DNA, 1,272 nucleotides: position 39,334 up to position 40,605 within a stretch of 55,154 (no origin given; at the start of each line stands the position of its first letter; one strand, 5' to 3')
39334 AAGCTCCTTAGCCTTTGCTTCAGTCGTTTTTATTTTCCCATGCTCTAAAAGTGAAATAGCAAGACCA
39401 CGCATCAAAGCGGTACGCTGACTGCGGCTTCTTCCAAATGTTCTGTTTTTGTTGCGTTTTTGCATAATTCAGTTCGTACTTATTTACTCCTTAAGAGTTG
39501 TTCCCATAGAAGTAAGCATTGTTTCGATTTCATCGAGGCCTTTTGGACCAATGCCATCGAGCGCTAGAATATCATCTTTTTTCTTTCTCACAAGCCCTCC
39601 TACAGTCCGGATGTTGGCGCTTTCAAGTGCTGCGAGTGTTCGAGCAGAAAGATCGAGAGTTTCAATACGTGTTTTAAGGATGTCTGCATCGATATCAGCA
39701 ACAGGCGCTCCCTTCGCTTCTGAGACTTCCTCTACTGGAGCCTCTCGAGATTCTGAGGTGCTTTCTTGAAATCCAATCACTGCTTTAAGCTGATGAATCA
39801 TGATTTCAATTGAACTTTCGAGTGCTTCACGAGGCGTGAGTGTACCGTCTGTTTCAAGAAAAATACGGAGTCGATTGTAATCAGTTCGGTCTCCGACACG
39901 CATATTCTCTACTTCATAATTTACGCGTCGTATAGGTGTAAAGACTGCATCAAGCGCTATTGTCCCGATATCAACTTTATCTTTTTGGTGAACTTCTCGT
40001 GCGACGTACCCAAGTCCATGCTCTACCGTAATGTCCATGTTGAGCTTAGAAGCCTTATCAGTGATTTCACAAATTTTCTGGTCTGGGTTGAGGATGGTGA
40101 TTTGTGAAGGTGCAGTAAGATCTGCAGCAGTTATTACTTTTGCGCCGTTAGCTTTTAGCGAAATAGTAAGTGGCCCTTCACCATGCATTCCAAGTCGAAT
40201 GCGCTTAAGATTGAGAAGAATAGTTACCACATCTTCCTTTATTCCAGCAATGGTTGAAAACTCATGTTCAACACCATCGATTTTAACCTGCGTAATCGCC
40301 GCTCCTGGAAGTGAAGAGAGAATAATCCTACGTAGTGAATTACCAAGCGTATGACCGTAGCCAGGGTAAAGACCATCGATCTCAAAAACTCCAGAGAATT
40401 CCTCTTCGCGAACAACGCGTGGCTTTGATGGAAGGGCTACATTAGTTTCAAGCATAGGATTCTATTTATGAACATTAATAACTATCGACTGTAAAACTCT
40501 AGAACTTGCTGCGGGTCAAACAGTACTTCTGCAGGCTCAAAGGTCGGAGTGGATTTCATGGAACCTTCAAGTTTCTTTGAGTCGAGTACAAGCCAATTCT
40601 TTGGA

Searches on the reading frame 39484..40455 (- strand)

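Call 73: search_protein_families(library=pfam, proteins=[window:39484-40455:-], max_evalue=0.00001)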
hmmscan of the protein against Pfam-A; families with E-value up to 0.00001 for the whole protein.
window:39484-40455:- (323 aa): 3 families
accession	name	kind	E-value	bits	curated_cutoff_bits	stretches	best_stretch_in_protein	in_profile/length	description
PF01000.31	RNA_pol_A_bac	-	9.3e-29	100.5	33.9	1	57-173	1-119/119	RNA polymerase Rpb3/RpoA insert domain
PF01193.29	RNA_pol_L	-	2.8e-21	75.5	24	1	31-223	5-74/74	RNA polymerase Rpb3/Rpb11 dimerisation domain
PF03118.21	RNA_pol_A_CTD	-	2.4e-13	50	23.8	1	257-315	8-66/67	Bacterial RNA polymerase, alpha chain C terminal domain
